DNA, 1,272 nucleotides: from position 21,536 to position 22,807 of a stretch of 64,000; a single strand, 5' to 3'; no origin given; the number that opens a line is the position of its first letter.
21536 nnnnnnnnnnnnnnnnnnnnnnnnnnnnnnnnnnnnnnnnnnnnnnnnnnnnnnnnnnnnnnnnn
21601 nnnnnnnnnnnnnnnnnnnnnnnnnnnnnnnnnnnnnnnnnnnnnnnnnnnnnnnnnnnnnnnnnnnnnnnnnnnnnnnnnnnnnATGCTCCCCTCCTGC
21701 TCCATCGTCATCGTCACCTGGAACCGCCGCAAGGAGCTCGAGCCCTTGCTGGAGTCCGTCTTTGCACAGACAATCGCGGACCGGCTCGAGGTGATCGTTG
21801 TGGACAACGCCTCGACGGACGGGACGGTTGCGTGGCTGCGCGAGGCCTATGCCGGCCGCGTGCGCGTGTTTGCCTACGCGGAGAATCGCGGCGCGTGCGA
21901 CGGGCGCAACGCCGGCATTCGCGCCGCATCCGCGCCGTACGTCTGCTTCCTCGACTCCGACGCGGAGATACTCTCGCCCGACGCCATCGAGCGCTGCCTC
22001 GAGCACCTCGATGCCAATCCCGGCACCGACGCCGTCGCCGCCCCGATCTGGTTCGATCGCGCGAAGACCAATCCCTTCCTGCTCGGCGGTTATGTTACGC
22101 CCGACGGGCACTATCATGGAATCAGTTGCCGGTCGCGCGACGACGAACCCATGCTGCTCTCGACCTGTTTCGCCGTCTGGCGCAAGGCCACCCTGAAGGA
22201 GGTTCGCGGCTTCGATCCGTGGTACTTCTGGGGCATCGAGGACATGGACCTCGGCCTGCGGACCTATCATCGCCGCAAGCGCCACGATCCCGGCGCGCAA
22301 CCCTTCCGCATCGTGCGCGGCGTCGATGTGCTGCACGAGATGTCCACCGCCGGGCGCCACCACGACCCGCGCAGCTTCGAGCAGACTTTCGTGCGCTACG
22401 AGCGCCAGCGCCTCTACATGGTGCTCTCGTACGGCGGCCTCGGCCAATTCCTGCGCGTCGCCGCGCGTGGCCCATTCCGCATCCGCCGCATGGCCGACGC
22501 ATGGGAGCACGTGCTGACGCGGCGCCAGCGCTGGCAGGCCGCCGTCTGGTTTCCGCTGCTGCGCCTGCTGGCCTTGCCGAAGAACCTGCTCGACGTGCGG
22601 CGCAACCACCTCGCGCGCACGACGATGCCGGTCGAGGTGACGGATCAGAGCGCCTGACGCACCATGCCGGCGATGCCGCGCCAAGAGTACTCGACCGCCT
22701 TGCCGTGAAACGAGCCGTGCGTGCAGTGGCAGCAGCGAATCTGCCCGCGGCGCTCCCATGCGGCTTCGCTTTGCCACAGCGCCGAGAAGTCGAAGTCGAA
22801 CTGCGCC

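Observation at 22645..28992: Minus-strand operon: lipoprotein, two ~795-aa amidase/golvesin-like/FN3 exoproteins and a radical SAM/SPASM enzyme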

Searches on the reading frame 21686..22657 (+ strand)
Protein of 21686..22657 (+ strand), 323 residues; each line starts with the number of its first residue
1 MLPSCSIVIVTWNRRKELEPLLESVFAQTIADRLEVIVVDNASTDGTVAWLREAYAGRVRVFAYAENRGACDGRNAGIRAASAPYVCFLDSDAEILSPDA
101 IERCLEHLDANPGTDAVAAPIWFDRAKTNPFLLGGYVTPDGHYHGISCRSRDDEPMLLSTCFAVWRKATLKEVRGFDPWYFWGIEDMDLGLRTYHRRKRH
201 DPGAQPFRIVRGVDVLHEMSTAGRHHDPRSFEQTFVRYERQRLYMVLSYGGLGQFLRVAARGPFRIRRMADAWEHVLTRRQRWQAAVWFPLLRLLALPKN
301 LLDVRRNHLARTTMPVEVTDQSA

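Call 4: search_protein_families(library=pfam, proteins=[window:21686-22657:+], max_evalue=0.1)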
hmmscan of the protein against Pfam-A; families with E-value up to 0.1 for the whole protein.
window:21686-22657:+ (323 aa): 8 families
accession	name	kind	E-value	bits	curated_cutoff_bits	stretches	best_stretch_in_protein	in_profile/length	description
PF00535.33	Glycos_transf_2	-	3e-29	102.5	23.3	1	6-167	1-162/168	Glycosyl transferase family 2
PF13641.12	Glyco_tranf_2_3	-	1.4e-15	58.4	27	1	3-193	1-194/230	Glycosyltransferase like family 2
PF10111.15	Glyco_tranf_2_2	-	3.3e-09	37.1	27.3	1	17-196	11-202/276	Glycosyltransferase like family 2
PF13632.12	Glyco_trans_2_3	-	6e-08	33.2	27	1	85-199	1-112/198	Glycosyl transferase family group 2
PF13704.12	Glyco_tranf_2_4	-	0.00065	20.6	27.5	1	35-99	21-88/98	Glycosyl transferase family 2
PF13712.12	Glyco_tranf_2_5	-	0.0052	17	27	1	61-111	32-82/210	Glycosyltransferase like family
PF12804.13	NTP_transf_3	-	0.0056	17.3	27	1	20-121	25-122/160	MobA-like NTP transferase domain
PF02709.20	Glyco_transf_7C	-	0.012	15.7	23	1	161-196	22-58/78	N-terminal domain of galactosyltransferase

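Call 5: search_protein_families(library=ncbifam, proteins=[window:21686-22657:+], max_evalue=0.1)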
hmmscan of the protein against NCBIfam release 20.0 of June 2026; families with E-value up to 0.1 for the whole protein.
window:21686-22657:+ (323 aa): 27 families (the best 25 are shown)
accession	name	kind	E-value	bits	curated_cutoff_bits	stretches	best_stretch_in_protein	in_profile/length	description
NF041875.1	EPS_EpsD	equivalog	1.1e-20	74.3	370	1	6-195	2-191/325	exopolysaccharide biosynthesis glycosyltransferase EpsD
TIGR03965.1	mycofact_glyco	equivalog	3e-17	62.7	280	1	3-195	74-265/467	mycofactocin biosynthesis glycosyltransferase MftF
NF047683.1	TeichurnBiosyTuaG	equivalog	9.8e-15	54.9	400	1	3-109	6-112/252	teichuronic acid biosynthesis protein TuaG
NF007482.0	PRK10073.1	equivalog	2.1e-14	53.3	423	1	4-104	7-106/334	glycosyltransferase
NF038302.1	EPS_HpsE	equivalog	1e-11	44.4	300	1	6-121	4-124/307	hormogonium polysaccharide biosynthesis glycosyltransferase HpsE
TIGR03937.1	PgaC_IcaA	equivalog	2e-11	43.5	422.3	1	3-118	45-160/407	poly-beta-1,6-N-acetyl-D-glucosamine synthase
TIGR04283.1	glyco_like_mftF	equivalog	2.6e-11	43.5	182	1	6-124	2-112/221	TIGR04283 family arsenosugar biosynthesis glycosyltransferase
NF050050.1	ProtGlycPglI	equivalog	6.4e-11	42.2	500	1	3-108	2-108/306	GalNAc(5)-diNAcBac-PP-undecaprenol beta-1,3-glucosyltransferase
TIGR03111.1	glyc2_xrt_Gpos1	hypoth_equivalog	3.7e-08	32.6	363.95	1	2-122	48-170/439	TIGR03111 family XrtG-associated glycosyltransferase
NF041394.1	GtaseAglG_Halo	equivalog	1.4e-07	31.1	440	1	6-119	4-115/304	glucosyl-dolichyl phosphate glucuronosyltransferase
NF053739.1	GlytfEpsEBac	equivalog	2e-07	30.2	450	1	3-124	1-124/265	glycosyltransferase EpsE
NF007453.0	PRK10018.1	equivalog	3.9e-07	30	382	1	4-102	7-105/280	colanic acid biosynthesis glycosyltransferase WcaA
TIGR04017.1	WcaA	equivalog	5.2e-07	29.5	495.75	1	3-107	5-109/279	colanic acid biosynthesis glycosyltransferase WcaA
NF038299.1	EPS_HpsN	equivalog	8.3e-07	28.3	425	1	3-128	1-125/317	hormogonium polysaccharide biosynthesis glycosyltransferase HpsN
TIGR04242.1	nodulat_NodC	equivalog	4.8e-06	25.8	550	1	2-108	47-156/395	chitooligosaccharide synthase NodC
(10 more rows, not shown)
